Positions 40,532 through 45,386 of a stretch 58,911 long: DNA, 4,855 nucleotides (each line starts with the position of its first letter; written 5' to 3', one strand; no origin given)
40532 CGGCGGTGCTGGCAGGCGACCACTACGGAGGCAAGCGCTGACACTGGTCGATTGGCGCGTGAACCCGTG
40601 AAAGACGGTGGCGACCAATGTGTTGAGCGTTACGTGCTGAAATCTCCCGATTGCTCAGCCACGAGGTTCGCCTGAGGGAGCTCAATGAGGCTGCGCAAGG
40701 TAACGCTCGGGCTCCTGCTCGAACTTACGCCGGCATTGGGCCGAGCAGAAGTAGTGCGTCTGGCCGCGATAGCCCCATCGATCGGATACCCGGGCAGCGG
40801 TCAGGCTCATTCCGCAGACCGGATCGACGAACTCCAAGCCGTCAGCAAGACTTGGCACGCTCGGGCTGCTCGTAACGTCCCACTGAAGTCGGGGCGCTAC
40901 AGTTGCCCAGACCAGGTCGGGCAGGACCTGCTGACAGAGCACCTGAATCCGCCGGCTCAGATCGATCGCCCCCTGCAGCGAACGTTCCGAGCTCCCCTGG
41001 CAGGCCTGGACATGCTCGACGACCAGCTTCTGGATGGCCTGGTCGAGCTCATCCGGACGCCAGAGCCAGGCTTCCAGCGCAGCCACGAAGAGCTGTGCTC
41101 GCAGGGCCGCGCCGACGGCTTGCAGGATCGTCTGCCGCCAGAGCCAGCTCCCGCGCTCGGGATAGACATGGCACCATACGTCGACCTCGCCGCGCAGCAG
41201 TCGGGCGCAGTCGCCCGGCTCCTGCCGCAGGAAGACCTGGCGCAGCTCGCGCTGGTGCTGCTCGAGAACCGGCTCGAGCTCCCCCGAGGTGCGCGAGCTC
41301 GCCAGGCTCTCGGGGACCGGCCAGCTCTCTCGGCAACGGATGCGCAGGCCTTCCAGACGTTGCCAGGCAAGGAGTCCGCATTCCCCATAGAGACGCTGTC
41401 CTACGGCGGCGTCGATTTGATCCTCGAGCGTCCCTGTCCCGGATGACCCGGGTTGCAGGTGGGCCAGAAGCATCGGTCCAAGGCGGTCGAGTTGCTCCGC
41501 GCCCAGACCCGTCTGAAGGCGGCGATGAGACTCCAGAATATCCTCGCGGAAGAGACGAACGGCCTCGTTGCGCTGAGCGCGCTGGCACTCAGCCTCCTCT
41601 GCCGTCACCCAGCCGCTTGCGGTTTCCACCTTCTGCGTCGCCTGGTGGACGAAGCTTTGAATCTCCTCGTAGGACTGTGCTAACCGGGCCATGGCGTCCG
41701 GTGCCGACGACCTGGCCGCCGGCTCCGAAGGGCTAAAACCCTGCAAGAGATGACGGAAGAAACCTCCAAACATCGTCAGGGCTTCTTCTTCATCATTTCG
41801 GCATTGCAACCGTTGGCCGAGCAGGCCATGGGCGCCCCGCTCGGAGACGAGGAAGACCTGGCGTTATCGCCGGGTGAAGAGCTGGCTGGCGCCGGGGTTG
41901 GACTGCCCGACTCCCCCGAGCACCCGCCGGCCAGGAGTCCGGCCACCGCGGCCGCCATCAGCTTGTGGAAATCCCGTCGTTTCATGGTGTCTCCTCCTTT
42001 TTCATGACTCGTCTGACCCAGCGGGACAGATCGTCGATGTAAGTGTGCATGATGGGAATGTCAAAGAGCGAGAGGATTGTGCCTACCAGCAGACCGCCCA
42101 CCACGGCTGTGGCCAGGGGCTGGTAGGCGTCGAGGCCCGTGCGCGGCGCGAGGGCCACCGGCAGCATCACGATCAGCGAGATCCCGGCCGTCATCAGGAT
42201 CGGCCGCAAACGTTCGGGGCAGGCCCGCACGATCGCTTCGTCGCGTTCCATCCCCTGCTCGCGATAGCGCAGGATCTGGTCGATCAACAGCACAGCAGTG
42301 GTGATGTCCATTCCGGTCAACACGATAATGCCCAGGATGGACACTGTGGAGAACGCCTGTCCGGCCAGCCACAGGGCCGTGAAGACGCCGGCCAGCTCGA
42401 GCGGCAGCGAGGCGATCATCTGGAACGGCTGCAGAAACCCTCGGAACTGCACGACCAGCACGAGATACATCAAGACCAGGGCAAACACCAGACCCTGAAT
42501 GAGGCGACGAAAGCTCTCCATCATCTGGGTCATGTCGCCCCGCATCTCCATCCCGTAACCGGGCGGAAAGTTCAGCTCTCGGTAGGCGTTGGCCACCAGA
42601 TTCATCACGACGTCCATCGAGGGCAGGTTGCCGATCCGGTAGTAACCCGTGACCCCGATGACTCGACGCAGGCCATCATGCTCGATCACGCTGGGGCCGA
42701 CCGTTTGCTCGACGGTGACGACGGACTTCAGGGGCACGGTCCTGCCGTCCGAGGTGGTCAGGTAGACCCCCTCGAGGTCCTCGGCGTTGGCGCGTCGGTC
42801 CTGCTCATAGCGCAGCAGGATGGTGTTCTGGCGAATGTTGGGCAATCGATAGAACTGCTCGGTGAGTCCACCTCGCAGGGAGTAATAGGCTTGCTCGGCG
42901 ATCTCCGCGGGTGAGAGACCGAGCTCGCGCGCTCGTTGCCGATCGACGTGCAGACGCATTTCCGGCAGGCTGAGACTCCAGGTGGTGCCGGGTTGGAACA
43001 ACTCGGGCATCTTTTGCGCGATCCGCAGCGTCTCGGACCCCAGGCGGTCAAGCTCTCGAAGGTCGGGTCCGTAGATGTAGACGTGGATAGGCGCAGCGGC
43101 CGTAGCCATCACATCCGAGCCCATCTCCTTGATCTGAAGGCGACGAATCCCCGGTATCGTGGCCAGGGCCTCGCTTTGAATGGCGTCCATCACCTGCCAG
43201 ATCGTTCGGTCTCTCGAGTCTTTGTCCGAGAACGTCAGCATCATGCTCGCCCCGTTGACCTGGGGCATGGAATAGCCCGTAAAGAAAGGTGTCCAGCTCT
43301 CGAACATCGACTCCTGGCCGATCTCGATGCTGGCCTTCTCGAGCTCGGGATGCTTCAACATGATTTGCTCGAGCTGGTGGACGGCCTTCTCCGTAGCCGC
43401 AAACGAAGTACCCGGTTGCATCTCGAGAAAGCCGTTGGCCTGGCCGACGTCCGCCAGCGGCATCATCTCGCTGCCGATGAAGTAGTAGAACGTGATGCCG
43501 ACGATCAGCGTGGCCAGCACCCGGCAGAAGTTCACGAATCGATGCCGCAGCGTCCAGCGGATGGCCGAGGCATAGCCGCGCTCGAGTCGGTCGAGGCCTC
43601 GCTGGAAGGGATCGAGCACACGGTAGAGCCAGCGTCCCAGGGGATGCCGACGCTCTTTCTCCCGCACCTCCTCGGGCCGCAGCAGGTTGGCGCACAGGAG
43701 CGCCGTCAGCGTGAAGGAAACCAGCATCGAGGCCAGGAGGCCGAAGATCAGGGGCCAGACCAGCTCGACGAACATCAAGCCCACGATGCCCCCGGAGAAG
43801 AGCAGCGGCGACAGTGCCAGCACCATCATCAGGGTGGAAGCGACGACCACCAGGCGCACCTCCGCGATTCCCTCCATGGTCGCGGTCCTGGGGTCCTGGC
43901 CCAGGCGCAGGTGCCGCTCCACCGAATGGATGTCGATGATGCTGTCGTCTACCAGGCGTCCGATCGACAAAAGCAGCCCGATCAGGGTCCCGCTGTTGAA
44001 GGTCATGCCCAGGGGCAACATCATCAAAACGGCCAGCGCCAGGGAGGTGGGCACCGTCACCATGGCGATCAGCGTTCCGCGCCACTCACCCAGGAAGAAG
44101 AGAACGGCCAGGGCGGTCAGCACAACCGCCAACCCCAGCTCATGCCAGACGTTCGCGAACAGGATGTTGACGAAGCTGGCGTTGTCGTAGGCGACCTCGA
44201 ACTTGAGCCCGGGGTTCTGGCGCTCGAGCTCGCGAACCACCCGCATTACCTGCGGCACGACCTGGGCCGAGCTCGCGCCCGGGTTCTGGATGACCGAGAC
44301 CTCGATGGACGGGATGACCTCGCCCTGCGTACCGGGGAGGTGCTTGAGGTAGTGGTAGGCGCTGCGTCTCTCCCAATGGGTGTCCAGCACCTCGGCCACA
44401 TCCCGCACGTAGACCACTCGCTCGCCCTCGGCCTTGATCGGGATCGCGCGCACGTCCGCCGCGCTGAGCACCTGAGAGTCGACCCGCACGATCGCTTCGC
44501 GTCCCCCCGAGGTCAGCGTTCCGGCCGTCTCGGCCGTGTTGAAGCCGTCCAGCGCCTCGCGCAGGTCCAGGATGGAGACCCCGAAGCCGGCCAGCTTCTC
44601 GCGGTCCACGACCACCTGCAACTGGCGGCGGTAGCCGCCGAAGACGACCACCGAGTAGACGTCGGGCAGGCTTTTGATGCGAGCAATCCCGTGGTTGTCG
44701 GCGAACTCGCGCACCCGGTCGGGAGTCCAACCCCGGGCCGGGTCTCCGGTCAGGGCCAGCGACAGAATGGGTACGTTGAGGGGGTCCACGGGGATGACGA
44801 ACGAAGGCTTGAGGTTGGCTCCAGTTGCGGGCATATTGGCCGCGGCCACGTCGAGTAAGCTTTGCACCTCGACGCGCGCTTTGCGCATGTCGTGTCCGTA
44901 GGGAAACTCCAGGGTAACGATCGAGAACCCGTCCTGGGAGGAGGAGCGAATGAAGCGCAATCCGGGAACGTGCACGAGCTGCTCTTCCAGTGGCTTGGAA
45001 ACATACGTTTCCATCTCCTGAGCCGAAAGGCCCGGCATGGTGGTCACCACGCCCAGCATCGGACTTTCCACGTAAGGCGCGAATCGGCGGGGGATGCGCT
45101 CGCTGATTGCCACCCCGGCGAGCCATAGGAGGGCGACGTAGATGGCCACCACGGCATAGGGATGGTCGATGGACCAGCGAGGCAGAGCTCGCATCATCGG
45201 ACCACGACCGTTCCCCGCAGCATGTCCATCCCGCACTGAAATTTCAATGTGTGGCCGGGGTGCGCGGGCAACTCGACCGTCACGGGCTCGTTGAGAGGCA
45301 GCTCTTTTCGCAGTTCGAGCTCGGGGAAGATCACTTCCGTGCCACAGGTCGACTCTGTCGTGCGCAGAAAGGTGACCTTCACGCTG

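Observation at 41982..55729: Two divergent heavy-metal RND efflux operons, each led by a tiny metal-ligand-rich secreted protein and sharing a 10-bp perfect inverted repeat; the membrane fusion proteins carry extra metal-binding domains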

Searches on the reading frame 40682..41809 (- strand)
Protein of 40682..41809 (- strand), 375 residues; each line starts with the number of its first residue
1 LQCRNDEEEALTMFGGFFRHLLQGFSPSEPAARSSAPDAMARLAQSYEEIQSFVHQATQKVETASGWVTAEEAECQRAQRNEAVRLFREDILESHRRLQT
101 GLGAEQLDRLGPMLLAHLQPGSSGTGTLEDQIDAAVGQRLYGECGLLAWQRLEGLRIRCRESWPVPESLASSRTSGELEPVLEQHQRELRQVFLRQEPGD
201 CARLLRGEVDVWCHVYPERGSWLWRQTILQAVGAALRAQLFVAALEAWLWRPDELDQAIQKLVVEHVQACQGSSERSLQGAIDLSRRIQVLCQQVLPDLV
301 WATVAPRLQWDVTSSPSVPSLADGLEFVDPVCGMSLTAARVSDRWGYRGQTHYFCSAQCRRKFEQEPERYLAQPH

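Call 5: search_protein_families(library=pfam, proteins=[window:40682-41809:-], max_evalue=0.01)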
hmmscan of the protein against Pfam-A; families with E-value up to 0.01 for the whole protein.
window:40682-41809:- (375 aa): 2 families
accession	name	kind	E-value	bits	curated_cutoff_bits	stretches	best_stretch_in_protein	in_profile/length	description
PF04945.19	YHS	-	7.8e-12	45.5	30.3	1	328-373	2-46/47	YHS domain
PF06467.20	zf-FCS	-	0.0036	17.5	22.4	1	347-363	23-39/39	MYM-type Zinc finger with FCS sequence motif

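Call 40: search_protein_families(library=ncbifam, proteins=[window:40682-41773:-], max_evalue=1)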
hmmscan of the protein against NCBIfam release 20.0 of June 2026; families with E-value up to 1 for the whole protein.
window:40682-41773:- (363 aa): 1 family
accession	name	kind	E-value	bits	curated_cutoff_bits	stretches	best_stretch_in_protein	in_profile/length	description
NF041384.1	YHS_seleno_dom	subfamily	0.073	13.3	70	1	334-361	28-55/113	YHS domain-containing (seleno)protein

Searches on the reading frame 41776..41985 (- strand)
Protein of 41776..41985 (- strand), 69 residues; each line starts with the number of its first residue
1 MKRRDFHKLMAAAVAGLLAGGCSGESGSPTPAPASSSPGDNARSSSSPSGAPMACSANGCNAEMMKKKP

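Call 5: search_protein_families(library=pfam, proteins=[window:41776-41985:-], max_evalue=0.01)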
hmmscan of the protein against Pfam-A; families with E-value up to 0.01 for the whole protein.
window:41776-41985:- (69 aa): 0 families

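Call 40: search_protein_families(library=ncbifam, proteins=[window:41776-41985:-], max_evalue=1)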
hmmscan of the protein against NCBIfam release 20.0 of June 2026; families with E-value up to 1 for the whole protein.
window:41776-41985:- (69 aa): 2 families
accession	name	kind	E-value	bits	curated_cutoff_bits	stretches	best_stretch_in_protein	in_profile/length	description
TIGR01409.1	TAT_signal_seq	domain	0.0012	19.1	16.7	1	3-21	3-21/29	twin-arginine translocation signal domain-containing protein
NF058595.1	invert_tail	domain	0.32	11.4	37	1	6-38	53-88/113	lipo-invert putative C-terminal anchoring domain-containing protein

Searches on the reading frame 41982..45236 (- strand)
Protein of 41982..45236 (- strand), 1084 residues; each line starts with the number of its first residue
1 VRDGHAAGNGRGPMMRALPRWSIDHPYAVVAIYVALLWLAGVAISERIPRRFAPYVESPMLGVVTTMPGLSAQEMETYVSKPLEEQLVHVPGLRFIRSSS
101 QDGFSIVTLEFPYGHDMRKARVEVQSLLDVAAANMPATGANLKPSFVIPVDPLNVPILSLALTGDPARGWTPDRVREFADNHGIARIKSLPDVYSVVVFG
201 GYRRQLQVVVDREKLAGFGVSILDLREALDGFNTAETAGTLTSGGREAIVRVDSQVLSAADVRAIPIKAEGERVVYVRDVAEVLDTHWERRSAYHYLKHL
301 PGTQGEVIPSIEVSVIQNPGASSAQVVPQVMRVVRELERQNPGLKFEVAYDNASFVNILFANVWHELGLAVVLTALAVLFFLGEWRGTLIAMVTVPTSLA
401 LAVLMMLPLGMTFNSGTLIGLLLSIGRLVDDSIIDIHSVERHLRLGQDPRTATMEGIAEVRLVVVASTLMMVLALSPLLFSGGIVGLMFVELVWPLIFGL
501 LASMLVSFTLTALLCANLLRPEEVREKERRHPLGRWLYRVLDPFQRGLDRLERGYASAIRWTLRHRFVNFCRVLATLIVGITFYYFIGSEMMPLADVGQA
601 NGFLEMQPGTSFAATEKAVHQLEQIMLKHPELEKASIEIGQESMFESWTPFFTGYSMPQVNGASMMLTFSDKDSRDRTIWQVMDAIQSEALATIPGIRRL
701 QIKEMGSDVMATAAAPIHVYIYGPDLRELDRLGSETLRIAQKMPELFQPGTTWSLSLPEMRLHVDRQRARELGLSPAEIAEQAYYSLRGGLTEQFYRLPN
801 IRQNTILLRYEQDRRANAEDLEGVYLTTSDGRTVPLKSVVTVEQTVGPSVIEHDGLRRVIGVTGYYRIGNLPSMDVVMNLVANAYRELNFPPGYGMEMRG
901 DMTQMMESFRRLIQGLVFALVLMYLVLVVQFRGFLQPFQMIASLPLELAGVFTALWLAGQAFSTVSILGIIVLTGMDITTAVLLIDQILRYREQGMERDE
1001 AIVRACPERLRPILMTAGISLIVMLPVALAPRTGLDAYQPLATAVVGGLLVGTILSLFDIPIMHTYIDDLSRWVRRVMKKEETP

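Call 5: search_protein_families(library=pfam, proteins=[window:41982-45236:-], max_evalue=0.01)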
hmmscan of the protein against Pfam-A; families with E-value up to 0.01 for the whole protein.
window:41982-45236:- (1084 aa): 3 families
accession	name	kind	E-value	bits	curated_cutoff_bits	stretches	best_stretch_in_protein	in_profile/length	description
PF00873.25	ACR_tran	-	3e-196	654.7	28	1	20-1067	3-1020/1021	AcrB/AcrD/AcrF family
PF02355.23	SecD_SecF_C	-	2.8e-11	43.6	20.5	2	909-1058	30-177/189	Protein export membrane protein SecD/SecF, C-terminal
PF03176.21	MMPL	-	0.0011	18.4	20.5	0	325-536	105-319/333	MMPL family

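Call 40: search_protein_families(library=ncbifam, proteins=[window:41982-45197:-], max_evalue=1)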
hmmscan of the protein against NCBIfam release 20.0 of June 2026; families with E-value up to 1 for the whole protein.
window:41982-45197:- (1071 aa): 20 families
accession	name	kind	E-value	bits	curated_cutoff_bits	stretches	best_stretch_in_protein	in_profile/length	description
NF033617.1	RND_permease_2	subfamily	8.7e-170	566.9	1250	1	7-1055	2-1008/1009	multidrug efflux RND transporter permease subunit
NF007798.0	PRK10503.1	equivalog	1.8e-126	423.2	1584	1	10-1069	17-1037/1040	MdtB/MuxB family multidrug efflux RND transporter permease subunit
NF000282.2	RND_permease_1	subfamily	6.7e-120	401.7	1250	1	10-1054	5-1027/1029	multidrug efflux RND transporter permease subunit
NF007905.0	PRK10614.1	equivalog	9.2e-110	367.9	1774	1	10-1067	8-1021/1025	multidrug efflux RND transporter permease subunit MdtC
TIGR00915.1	2A0602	subfamily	1.8e-106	357.2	940.35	1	9-1056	5-1030/1050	efflux RND transporter permease subunit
TIGR00914.1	2A0601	subfamily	8.8e-98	328.3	701.45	1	7-1054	7-1035/1051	CusA/CzcA family heavy metal efflux RND transporter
NF007133.0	PRK09579.1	equivalog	8.7e-89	298.3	1763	1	16-1054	12-1002/1017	multidrug efflux RND transporter permease subunit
NF007842.1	PRK10555.1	equivalog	2.4e-73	247.5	1854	1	10-1053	6-1025/1036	multidrug efflux RND transporter permease AcrD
NF007131.0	PRK09577.1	equivalog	1.2e-72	245.1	1768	1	7-1063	3-1031/1045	multidrug efflux RND transporter permease subunit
NF000037.1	RND_perm_OqxB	exception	5.1e-64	216.6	2200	2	7-619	5-612/1050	multidrug efflux RND transporter permease subunit OqxB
NF011706.2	PRK15127.1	equivalog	4.5e-56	190.4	2150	1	6-1054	2-1029/1049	multidrug efflux RND transporter permease subunit AcrB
TIGR00916.1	2A0604s01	subfamily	4.9e-13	49.2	148.6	2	356-494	92-230/231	SecD/SecF family protein translocase subunit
TIGR00921.1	2A067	subfamily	1.9e-08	32.9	351.9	2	864-1067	155-356/733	hydrophobe/amphiphile efflux-3 (HAE3) family transporter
NF009583.0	PRK13024.1-3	subfamily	3e-05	22.3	721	2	358-512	289-438/755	protein translocase subunit SecDF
TIGR00966.2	transloc_SecF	equivalog_domain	0.00014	21.5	160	1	897-1045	124-270/279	protein translocase subunit SecF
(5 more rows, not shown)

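Call 101: search_solved_structures(query=window:41982-45197:-, max_evalue=1e-20)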
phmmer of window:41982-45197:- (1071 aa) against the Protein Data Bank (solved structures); distinct sequences matched with E-value up to 1e-20: 80 (the best 60 are shown).
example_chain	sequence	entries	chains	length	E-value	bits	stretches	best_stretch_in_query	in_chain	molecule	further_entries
9lyq_B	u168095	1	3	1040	5.2e-109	368.8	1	9-1065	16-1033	Multidrug resistance protein MdtB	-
8yr0_A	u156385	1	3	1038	6.3e-75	256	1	7-1057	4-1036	Cation/multidrug efflux pump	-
8f3e_A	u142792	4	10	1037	2.2e-72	247.6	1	9-1052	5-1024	Efflux pump membrane transporter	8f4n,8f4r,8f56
7wlv_A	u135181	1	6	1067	3e-70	240.5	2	7-623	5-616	Efflux pump membrane transporter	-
7m4p_A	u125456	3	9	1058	1.1e-68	235.4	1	20-1065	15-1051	Efflux pump membrane transporter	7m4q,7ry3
7b8p_A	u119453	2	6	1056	1.5e-68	234.9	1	16-1054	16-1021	Efflux pump membrane transporter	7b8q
6ows_A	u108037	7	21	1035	1.5e-68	234.8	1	16-1054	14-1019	Efflux pump membrane transporter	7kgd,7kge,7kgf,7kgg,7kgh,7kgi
9j3d_J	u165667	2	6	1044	3e-67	230.5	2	16-621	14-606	Efflux pump membrane transporter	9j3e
22xk_B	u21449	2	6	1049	5.8e-66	226.3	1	7-1057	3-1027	MexBYB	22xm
8z1u_A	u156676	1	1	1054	1.1e-65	225.4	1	7-1059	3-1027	Efflux pump membrane transporter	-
8zxs_A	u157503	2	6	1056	1.3e-65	225.1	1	7-615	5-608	Efflux pump membrane transporter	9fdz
7cz9_A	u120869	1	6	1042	2.6e-65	224.2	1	7-615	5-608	Efflux pump membrane transporter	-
9e9f_B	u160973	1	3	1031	3.5e-65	223.7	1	7-1057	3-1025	Efflux pump membrane transporter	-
3w9i_A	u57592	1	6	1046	1.9e-63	218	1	7-1057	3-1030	Multidrug resistance protein MexB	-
2v50_A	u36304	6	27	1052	2.2e-63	217.8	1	7-1057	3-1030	MULTIDRUG RESISTANCE PROTEIN MEXB | Efflux pump membrane transporter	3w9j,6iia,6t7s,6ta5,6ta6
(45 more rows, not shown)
